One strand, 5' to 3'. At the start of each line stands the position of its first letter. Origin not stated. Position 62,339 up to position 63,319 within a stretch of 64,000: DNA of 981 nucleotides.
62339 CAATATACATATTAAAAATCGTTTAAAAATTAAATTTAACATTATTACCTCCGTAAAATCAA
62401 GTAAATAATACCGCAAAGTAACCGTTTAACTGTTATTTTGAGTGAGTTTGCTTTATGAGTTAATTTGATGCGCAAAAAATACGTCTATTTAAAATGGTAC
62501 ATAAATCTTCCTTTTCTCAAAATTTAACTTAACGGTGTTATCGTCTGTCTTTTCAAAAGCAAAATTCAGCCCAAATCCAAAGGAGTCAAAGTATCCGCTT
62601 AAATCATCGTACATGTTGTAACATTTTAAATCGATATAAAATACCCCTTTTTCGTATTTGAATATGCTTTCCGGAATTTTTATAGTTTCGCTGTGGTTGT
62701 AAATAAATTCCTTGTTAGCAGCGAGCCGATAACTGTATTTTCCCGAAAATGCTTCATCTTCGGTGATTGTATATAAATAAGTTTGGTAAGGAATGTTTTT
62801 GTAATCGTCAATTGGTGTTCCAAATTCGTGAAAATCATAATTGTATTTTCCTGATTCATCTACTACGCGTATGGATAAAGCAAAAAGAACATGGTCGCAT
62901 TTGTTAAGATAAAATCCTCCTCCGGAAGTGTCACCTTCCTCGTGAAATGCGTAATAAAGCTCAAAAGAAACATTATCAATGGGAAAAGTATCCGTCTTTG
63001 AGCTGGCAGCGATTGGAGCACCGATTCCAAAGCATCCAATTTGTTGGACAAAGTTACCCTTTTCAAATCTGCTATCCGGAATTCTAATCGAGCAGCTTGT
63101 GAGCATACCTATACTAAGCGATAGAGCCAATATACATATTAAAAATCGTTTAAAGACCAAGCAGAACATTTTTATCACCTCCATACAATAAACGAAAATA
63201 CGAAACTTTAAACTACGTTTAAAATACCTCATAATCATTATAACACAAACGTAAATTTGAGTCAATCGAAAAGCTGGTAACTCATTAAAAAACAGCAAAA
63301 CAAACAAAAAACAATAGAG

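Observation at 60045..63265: Four-copy tandem array of lipoprotein paralogs with near-identical signal peptides and spacers but diversified bodies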

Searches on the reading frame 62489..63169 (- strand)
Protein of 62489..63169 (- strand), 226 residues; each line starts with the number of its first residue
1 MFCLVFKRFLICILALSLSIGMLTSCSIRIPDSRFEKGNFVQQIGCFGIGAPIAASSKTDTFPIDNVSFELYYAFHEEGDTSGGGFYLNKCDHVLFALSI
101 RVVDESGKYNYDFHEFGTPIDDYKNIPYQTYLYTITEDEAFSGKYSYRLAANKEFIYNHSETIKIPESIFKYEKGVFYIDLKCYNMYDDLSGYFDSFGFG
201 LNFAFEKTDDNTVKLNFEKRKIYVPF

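Call 5: search_protein_families(library=pfam, proteins=[window:62489-63169:-], max_evalue=1)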
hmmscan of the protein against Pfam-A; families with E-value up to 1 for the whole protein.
window:62489-63169:- (226 aa): 0 families

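Call 6: search_protein_families(library=ncbifam, proteins=[window:62489-63169:-], max_evalue=1)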
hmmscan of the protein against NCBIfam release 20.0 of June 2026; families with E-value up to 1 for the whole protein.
window:62489-63169:- (226 aa): 0 families

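Call 18: find_related_loci(query=A1, collection=genome_contigs, flank=10000)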
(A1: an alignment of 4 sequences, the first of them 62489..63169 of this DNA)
Query A1 (226 aa) in genome_contigs; peptide patterns used: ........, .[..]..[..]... (x = any residue, [..] = any of these).
142 stretches matched a pattern, but none encodes a relative of the query by tblastn (E <= 1e-3).

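Call 22: search_protein_representatives(alignment_id=A1)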
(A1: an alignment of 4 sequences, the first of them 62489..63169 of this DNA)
Query: 4 sequences, 226 profile positions. Proteins with E-value up to 0.001 (for the whole library): 253; up to 1e-10: 88; up to 1e-30: 5. The best 150 are listed.
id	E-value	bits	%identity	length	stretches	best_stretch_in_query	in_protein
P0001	3.9e-118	409.7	-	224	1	1-226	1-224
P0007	1.3e-72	260.8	-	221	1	1-225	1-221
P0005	1.4e-52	195.3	-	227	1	10-225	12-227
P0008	1.6e-42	162.4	-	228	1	1-225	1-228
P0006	9.0e-41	156.6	-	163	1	1-153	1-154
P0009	8.6e-26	107.6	-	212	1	5-219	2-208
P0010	2.4e-25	106.2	-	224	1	10-219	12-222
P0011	4.3e-24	102.1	-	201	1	22-215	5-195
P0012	5.6e-24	101.7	-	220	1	13-217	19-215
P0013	5.7e-24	101.7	-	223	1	7-218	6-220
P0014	2.4e-23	99.6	-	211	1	9-215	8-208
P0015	2.6e-22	96.2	-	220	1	47-217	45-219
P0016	3.6e-22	95.8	-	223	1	54-217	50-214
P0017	1.9e-21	93.4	-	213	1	4-219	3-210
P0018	3.4e-21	92.6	-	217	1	52-219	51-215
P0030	1.3e-18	84.1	-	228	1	2-221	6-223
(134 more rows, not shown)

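Call 47: find_encoding_contigs(protein=P0007, flank=10000, max_places=6)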
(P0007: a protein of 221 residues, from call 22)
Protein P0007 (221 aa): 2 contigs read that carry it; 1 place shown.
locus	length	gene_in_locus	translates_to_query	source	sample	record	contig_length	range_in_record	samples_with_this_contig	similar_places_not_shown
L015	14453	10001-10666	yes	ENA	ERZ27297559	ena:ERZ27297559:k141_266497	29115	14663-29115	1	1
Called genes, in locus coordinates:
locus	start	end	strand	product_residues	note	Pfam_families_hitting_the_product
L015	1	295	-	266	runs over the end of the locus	PF02311:AraC_binding, PF07883:Cupin_2 (weak), PF12833:HTH_18, PF00165:HTH_AraC (weak)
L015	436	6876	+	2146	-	PF13205:Big_5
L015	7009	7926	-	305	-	PF00889:EF_TS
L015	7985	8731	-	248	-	PF00318:Ribosomal_S2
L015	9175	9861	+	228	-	-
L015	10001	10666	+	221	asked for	-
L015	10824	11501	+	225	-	-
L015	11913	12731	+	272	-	PF21778:DUF6873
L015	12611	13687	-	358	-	PF01594:AI-2E_transport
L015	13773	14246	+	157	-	PF00160:Pro_isomerase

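Call 48: find_encoding_contigs(protein=P0009, flank=10000, max_places=6)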
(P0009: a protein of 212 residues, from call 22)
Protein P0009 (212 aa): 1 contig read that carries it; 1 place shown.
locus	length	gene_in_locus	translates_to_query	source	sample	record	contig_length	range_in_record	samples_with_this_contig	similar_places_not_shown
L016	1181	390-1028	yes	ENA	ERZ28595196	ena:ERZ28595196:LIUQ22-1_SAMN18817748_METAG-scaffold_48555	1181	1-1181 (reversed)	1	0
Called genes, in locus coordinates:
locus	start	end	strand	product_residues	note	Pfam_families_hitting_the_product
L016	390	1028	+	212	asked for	-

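Call 49: find_encoding_contigs(protein=P0010, flank=10000, max_places=6)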
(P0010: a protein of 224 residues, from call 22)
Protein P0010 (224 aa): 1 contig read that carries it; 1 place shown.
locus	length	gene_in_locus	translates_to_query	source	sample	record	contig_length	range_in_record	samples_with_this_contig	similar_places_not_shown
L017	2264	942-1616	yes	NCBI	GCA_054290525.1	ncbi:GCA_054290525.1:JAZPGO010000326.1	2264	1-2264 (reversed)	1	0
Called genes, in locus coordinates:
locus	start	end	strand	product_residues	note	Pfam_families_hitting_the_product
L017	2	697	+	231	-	?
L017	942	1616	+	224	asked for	-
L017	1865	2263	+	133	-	?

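Call 64: search_protein_families(library=pfam, proteins=[L018:6813-9569:+, L020:2970-5732:+], max_evalue=1)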
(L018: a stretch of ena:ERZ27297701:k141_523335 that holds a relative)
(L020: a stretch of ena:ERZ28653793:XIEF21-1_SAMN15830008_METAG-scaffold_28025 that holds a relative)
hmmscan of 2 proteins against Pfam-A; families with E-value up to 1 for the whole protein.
L018:6813-9569:+ (919 aa): 2 families
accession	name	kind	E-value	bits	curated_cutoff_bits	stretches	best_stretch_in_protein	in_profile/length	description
PF01060.29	TTR-52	-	0.017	16.2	24.9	1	238-294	10-66/79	Transthyretin-like family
PF20598.4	DUF6795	-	0.037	14.7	27.4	0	238-271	11-44/103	Domain of unknown function (DUF6795)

L020:2970-5732:+ (921 aa): 3 families
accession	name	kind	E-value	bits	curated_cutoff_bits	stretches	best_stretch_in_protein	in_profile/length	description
PF01060.29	TTR-52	-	0.0069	17.4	24.9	1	237-294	9-66/79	Transthyretin-like family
PF20598.4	DUF6795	-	0.016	16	27.4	0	238-271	11-44/103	Domain of unknown function (DUF6795)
PF13620.12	CarboxypepD_reg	-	0.11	13.3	32.3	0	233-271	8-43/82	Carboxypeptidase regulatory-like domain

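Call 65: search_protein_families(library=phrogs, proteins=[window:62489-63169:-, L018:6813-9569:+], max_evalue=0.1)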
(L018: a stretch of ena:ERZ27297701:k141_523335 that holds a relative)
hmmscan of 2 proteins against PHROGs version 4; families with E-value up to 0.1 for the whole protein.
window:62489-63169:- (226 aa): 0 families

L018:6813-9569:+ (919 aa): 1 family
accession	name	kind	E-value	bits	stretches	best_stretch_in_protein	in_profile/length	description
phrog_27810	-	unknown function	0.0098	17.2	1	584-628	18-63/108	-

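Call 66: search_protein_families(library=padloc, proteins=[window:62489-63169:-, L018:6813-9569:+], max_evalue=0.1)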
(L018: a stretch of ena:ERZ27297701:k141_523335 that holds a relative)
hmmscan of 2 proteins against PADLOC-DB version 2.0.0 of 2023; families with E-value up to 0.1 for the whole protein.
window:62489-63169:- (226 aa): 0 families

L018:6813-9569:+ (919 aa): 0 families

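Call 69: find_encoding_contigs(protein=P0012, flank=8000, max_places=4)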
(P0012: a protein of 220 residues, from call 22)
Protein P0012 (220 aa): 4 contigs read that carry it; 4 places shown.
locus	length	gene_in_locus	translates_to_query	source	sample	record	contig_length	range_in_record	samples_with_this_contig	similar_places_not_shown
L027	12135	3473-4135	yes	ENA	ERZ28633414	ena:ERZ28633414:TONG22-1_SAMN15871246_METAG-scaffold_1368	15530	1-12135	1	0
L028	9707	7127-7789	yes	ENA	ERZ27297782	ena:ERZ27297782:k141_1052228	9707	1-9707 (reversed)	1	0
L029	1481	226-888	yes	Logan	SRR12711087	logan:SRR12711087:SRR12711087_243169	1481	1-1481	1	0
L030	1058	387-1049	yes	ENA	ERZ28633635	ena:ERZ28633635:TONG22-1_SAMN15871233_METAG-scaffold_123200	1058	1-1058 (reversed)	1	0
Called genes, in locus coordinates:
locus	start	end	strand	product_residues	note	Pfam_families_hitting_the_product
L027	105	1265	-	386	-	PF01545:Cation_efflux, PF16916:ZT_dimer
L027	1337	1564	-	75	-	-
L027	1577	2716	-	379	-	PF03977:OAD_beta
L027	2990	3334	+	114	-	PF01245:Ribosomal_L19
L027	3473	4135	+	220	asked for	-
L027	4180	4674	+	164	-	-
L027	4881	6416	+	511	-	PF05362:Lon_C (weak), PF13541:ChlI, PF01078:Mg_chelatase, PF00158:Sigma54_activat (faint), PF07728:AAA_5, PF00493:MCM (weak), PF13335:Mg_chelatase_C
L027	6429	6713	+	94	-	PF06961:DUF1294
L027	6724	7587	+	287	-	PF02481:DNA_processg_A, PF01978:TrmB (weak)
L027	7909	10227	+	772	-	PF01751:Toprim, PF01131:Topoisom_bac, PF01396:Zn_ribbon_Top1, PF13408:Zn_ribbon_recom (faint), PF01396:Zn_ribbon_Top1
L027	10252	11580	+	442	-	PF00070:Pyr_redox (weak), PF01134:GIDA, PF01266:DAO (weak), PF01494:FAD_binding_3 (weak), PF07992:Pyr_redox_2 (weak), PF13450:NAD_binding_8 (faint)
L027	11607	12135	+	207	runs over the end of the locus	PF00227:Proteasome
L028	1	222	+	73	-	?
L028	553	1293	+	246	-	-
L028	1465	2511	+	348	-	PF00730:HhH-GPD, PF00633:HHH (weak), PF14815:NUDIX_4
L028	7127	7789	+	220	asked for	-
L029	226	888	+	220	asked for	-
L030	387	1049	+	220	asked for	-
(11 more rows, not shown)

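Call 75: find_related_loci(query=A6, collection=metagenome_contigs, flank=8000)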
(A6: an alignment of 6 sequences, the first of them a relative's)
Query A6 (201 aa) in metagenome_contigs; peptide patterns used: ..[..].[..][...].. (x = any residue, [..] = any of these).
158 stretches matched a pattern; 1 encode a relative of the query (tblastn E <= 1e-3); 1 distinct loci.
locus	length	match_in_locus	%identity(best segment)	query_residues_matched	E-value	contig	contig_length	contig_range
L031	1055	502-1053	37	1-185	5e-42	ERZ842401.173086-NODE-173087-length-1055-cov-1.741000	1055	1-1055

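Call 77: search_protein_families(library=pfam, proteins=[L023:10121-13864:+, L023:8639-9076:+, L027:4180-4671:+, L023:9375-10103:+, L017:2-697:+, L017:1865-2263:+], max_evalue=0.1)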
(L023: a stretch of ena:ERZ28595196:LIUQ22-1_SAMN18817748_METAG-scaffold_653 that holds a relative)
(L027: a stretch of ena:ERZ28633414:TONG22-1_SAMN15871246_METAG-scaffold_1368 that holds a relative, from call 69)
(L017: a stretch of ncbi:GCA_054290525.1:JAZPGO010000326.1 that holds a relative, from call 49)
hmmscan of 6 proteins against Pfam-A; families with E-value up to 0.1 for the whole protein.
L023:10121-13864:+ (1248 aa): 2 families
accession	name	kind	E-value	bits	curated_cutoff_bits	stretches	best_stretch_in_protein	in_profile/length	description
PF00561.26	Abhydrolase_1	-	0.0027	17.8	25.8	1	198-231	69-102/245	alpha/beta hydrolase fold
PF18597.7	SH3_19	-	0.097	13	25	0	1131-1153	19-41/52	Myosin X N-terminal SH3 domain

L023:8639-9076:+ (146 aa): 1 family
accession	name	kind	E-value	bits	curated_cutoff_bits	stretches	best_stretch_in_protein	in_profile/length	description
PF09394.16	Inhibitor_I42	-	8.2e-14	52.1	27.2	1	37-112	2-80/91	Chagasin family peptidase inhibitor I42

L027:4180-4671:+ (164 aa): 0 families

L023:9375-10103:+ (243 aa): 1 family
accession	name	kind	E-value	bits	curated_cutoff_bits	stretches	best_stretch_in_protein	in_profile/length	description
PF09479.16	Flg_new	-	2.1e-13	50.6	27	1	160-218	1-56/65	Listeria-Bacteroides repeat domain (List_Bact_rpt)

L017:2-697:+ (231 aa): 5 families
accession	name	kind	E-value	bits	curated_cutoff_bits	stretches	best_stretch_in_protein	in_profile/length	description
PF07724.20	AAA_2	-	1.4e-49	168.8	27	1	1-129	37-164/166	AAA domain (Cdc48 subfamily)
PF10431.15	ClpB_D2-small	-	9.5e-18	64.5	21.9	1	137-208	1-72/81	C-terminal, D2-small domain, of ClpB protein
PF07728.20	AAA_5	-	6.6e-06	26.6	22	1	32-90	61-124/139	AAA domain (dynein-related subfamily)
PF07726.17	AAA_3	-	0.012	15.9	27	1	41-89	64-111/131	ATPase family associated with various cellular activities (AAA)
PF00004.35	AAA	-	0.027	15.4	21.2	0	30-88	48-109/131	ATPase family associated with various cellular activities (AAA)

L017:1865-2263:+ (133 aa): 0 families

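Call 79: search_protein_families(library=ncbifam, proteins=[L018:6813-9569:+, L020:2970-5732:+, P0010, P0013, P0017, P0030], max_evalue=0.1)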
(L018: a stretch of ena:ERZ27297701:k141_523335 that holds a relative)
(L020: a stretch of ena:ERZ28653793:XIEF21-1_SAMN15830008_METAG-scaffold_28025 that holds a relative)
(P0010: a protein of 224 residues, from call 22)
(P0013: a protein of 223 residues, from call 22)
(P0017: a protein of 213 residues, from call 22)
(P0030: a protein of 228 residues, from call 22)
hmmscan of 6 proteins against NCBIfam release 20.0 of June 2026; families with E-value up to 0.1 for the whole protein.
L018:6813-9569:+ (919 aa): 1 family
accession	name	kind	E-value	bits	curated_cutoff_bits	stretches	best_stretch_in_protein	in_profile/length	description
NF050131.1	BGluronaseAbsR1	equivalog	0.002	17.2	650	1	713-795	272-357/361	beta-glucuronidase AbsR1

L020:2970-5732:+ (921 aa): 1 family
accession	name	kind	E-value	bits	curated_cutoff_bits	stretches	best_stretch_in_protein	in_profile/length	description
NF050131.1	BGluronaseAbsR1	equivalog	0.00036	19.6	650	1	715-796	272-356/361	beta-glucuronidase AbsR1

P0010 (224 aa): 0 families

P0013 (223 aa): 2 families
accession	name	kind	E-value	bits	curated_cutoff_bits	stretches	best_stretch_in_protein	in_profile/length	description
NF047847.2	SS_mature_LptM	equivalog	0.0049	16.9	27.7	1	7-28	3-23/31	LPS translocon maturation chaperone LptM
NF050041.1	rSAM_RiPP_TQQ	exception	0.042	13.8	50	1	15-32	14-31/36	TQQ cross-linked RaS-RiPP peptide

P0017 (213 aa): 1 family
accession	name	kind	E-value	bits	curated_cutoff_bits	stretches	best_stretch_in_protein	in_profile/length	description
TIGR01391.1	dnaG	equivalog_domain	0.037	12.9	283.6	1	154-209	19-73/414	DNA primase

P0030 (228 aa): 0 families

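Call 117: find_related_loci(query=A6, collection=viral_contigs, flank=5000)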
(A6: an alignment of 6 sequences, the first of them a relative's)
Query A6 (201 aa) in viral_contigs; peptide patterns used: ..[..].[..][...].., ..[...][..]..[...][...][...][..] (x = any residue, [..] = any of these).
76 stretches matched a pattern, but none encodes a relative of the query by tblastn (E <= 1e-3).
